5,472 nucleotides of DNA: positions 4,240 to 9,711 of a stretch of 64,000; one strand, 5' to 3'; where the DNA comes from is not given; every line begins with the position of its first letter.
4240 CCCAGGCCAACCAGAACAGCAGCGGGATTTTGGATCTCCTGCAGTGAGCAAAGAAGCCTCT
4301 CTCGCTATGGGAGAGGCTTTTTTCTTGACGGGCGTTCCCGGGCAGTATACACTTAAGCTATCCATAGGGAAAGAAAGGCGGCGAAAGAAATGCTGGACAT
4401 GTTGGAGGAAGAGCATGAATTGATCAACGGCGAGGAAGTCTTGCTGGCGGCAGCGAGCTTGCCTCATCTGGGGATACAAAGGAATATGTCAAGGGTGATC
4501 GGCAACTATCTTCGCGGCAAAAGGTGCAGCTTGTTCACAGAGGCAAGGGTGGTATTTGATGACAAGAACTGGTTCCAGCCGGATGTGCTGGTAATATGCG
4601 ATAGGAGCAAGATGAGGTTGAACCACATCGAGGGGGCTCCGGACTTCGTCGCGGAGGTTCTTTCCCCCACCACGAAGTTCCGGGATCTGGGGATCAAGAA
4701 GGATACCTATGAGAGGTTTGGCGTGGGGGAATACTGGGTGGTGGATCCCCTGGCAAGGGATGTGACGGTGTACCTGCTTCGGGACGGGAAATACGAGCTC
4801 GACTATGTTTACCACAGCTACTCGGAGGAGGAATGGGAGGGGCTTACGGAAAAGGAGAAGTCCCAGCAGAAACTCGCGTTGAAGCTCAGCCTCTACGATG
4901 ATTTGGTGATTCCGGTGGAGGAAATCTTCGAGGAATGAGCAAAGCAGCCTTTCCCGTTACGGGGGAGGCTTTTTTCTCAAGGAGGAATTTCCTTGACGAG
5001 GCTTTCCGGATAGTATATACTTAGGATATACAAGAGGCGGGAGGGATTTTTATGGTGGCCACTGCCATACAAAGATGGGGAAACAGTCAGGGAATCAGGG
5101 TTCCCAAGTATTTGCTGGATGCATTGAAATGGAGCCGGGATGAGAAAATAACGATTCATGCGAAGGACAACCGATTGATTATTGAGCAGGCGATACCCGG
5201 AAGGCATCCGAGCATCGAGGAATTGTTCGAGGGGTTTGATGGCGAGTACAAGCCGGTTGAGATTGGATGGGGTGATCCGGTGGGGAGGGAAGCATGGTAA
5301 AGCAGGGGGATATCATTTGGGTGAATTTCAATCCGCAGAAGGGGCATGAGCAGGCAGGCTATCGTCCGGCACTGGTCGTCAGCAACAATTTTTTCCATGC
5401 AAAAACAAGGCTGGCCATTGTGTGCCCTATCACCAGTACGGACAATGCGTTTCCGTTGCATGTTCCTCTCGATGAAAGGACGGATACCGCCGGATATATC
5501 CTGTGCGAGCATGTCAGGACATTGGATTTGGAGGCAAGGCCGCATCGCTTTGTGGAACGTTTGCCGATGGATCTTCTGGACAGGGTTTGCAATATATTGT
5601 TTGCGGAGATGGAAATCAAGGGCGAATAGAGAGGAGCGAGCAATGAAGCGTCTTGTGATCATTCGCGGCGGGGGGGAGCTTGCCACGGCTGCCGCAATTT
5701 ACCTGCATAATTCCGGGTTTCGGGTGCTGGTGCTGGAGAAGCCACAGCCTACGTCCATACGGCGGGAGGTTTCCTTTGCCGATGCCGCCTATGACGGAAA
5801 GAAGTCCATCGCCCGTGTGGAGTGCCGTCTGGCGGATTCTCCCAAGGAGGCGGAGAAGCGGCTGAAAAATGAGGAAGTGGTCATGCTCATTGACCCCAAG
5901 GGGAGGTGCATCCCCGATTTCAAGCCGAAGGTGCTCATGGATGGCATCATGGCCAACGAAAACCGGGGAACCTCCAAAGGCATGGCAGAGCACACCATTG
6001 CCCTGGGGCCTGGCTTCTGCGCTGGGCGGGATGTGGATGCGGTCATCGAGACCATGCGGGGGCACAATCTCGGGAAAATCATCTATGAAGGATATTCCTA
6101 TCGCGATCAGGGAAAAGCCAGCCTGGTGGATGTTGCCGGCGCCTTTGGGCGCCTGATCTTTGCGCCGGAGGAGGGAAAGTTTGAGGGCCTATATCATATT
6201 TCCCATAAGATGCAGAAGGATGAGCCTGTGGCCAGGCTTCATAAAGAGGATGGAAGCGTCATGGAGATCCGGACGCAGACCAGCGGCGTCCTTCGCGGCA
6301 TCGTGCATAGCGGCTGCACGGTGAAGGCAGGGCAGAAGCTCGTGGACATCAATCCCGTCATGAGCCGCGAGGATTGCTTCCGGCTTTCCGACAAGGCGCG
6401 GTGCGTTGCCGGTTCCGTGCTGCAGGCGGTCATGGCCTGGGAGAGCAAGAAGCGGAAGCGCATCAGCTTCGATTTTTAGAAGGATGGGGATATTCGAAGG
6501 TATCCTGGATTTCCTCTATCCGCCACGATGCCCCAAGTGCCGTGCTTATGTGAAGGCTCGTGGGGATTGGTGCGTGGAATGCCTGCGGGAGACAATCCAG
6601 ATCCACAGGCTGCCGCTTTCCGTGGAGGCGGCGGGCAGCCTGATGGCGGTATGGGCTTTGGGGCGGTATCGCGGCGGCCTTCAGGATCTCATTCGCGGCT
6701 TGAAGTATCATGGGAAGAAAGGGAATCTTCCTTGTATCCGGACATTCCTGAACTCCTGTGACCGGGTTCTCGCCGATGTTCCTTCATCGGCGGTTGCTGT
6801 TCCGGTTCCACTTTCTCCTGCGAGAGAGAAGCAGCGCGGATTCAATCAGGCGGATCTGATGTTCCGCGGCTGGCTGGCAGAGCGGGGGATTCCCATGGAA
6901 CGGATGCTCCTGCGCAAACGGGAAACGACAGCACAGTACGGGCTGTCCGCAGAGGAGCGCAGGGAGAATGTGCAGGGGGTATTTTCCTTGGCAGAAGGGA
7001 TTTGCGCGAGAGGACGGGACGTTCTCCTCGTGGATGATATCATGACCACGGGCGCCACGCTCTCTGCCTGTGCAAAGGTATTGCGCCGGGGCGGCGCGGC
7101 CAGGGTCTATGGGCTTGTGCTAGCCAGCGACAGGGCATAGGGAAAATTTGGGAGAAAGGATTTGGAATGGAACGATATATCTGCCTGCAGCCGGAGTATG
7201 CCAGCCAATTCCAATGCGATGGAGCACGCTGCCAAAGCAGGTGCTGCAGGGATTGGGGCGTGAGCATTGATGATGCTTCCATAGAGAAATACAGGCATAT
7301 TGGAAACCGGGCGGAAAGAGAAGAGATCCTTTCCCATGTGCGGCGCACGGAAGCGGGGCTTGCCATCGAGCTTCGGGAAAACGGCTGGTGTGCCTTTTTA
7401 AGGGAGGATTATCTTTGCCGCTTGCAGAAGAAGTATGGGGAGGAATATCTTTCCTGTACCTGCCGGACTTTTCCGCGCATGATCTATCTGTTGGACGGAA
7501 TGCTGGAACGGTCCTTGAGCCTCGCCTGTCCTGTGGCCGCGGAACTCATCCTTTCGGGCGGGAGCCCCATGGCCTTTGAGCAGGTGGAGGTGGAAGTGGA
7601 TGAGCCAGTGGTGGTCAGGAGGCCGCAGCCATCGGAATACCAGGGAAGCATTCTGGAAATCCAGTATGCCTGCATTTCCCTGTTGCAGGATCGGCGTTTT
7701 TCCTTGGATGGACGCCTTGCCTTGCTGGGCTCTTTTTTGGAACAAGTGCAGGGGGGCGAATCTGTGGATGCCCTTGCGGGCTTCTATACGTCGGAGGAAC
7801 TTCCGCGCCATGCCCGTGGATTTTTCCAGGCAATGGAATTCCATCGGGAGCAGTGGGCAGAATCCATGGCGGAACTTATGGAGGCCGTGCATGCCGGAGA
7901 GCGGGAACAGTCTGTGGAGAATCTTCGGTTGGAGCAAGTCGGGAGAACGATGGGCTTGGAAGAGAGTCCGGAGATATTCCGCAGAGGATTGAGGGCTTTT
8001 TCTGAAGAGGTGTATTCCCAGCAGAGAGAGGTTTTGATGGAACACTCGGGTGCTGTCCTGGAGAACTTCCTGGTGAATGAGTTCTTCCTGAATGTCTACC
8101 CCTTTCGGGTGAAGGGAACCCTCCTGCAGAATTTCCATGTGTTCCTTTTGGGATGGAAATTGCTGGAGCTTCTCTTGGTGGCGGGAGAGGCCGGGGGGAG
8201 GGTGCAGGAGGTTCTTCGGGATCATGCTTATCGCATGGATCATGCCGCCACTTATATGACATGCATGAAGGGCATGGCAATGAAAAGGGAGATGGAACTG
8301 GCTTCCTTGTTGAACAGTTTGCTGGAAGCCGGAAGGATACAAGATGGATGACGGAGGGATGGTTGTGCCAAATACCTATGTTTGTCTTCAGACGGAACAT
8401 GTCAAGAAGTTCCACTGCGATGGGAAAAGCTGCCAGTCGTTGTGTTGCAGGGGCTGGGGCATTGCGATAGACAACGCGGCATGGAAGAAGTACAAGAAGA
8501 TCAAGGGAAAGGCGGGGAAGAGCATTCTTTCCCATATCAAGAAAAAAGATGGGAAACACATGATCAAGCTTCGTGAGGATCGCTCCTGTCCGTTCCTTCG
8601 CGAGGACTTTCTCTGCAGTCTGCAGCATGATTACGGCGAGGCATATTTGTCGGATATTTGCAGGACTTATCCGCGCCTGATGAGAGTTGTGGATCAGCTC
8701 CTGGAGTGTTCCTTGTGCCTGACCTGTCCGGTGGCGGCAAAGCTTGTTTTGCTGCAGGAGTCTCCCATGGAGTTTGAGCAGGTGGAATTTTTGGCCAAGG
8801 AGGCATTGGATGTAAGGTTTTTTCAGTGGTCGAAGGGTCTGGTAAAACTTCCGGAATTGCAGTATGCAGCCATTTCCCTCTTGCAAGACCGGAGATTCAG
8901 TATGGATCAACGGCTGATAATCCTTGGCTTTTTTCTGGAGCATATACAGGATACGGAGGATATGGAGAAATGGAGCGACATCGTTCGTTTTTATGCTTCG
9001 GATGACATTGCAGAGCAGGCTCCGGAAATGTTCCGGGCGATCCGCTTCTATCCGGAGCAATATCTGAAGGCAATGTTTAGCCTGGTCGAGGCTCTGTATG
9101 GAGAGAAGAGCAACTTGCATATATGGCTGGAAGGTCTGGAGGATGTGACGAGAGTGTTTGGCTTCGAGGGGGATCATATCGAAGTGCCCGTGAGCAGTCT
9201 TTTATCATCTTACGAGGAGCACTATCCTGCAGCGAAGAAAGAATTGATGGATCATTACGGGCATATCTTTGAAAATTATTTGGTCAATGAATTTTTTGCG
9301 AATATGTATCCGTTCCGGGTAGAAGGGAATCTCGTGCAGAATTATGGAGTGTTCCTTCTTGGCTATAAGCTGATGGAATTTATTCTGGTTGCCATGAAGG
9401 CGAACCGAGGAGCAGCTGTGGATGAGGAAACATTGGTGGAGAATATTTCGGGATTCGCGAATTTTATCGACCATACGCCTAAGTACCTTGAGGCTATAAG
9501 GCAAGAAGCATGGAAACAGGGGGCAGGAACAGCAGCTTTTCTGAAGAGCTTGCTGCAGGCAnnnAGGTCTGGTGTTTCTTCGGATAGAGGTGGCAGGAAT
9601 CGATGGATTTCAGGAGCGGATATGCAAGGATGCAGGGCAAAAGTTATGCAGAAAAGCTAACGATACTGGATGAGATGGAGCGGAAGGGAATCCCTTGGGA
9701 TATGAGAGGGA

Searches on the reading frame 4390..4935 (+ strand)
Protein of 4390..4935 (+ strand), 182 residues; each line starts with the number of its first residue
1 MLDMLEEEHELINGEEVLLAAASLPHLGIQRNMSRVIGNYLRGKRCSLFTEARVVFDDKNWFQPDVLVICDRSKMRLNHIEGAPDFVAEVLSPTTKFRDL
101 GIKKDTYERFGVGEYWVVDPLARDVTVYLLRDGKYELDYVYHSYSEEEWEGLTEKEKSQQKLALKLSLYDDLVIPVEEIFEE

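Call 25: search_protein_families(library=pfam, proteins=[window:4390-4935:+], max_evalue=0.0001)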
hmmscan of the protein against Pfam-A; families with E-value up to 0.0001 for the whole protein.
window:4390-4935:+ (182 aa): 1 family
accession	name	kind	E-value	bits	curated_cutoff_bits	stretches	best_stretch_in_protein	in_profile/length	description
PF05685.18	Uma2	-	3.9e-28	98.5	27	1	6-140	12-151/172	Putative restriction endonuclease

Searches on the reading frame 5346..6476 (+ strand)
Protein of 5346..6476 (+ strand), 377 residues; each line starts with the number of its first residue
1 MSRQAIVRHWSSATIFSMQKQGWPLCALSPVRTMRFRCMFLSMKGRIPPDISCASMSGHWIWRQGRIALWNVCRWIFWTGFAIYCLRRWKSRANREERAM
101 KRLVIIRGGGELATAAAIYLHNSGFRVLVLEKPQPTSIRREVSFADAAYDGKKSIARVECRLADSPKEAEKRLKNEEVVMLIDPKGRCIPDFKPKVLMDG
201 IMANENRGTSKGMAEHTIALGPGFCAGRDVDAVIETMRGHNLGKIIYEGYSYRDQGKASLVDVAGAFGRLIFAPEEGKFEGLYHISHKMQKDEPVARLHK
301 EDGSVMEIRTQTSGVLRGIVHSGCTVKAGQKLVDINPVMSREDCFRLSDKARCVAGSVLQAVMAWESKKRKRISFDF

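Call 25: search_protein_families(library=pfam, proteins=[window:5346-6476:+], max_evalue=0.0001)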
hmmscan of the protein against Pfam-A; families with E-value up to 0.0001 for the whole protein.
window:5346-6476:+ (377 aa): 0 families

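Call 68: search_protein_families(library=ncbifam, proteins=[window:5346-6476:+], max_evalue=0.001)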
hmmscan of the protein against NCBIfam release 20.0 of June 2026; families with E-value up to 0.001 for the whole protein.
window:5346-6476:+ (377 aa): 1 family
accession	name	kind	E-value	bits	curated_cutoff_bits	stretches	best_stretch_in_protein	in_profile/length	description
TIGR03309.1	matur_yqeB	equivalog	2.1e-75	253.5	220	1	104-364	1-255/256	selenium-dependent molybdenum cofactor biosynthesis protein YqeB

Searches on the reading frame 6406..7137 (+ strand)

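Call 25: search_protein_families(library=pfam, proteins=[window:6406-7137:+], max_evalue=0.0001)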
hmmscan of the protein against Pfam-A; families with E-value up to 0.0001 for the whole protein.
window:6406-7137:+ (244 aa): 2 families
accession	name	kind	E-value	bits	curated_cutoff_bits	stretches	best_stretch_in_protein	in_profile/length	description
PF18912.6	DZR_2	-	7.6e-08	32.5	27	1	33-66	1-34/56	Double zinc ribbon domain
PF00156.33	Pribosyltran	-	1.4e-06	28.1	26.3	1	201-240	85-124/158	Phosphoribosyl transferase domain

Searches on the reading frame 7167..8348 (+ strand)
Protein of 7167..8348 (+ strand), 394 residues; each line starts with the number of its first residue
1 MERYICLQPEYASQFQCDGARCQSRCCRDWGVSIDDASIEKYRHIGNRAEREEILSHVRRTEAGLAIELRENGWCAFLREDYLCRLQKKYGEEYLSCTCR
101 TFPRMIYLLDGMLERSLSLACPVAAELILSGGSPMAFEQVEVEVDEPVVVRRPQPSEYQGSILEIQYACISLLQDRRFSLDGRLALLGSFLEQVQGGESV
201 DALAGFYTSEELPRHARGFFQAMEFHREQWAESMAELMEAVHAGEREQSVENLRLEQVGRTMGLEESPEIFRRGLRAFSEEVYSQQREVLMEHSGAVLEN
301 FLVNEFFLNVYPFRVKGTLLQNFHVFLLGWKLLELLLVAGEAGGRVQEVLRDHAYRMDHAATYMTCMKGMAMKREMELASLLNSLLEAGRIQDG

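Call 25: search_protein_families(library=pfam, proteins=[window:7167-8348:+], max_evalue=0.0001)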
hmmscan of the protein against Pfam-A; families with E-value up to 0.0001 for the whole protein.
window:7167-8348:+ (394 aa): 0 families

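Call 68: search_protein_families(library=ncbifam, proteins=[window:7167-8348:+], max_evalue=0.001)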
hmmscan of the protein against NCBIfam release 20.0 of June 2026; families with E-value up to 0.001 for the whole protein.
window:7167-8348:+ (394 aa): 1 family
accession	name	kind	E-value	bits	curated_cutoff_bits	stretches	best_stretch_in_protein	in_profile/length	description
NF038110.1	Lys_methyl_FliB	equivalog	4.3e-63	214.1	85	1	9-339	1-338/373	flagellin lysine-N-methylase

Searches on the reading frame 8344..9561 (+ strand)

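Call 25: search_protein_families(library=pfam, proteins=[window:8344-9561:+], max_evalue=0.0001)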
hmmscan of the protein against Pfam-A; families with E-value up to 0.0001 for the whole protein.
window:8344-9561:+ (406 aa): 0 families

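Call 68: search_protein_families(library=ncbifam, proteins=[window:8344-9561:+], max_evalue=0.001)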
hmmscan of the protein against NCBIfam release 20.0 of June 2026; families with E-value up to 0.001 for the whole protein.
window:8344-9561:+ (406 aa): 1 family
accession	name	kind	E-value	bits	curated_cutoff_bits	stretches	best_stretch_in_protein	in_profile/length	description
NF038110.1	Lys_methyl_FliB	equivalog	1.8e-72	245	85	1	19-384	3-372/373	flagellin lysine-N-methylase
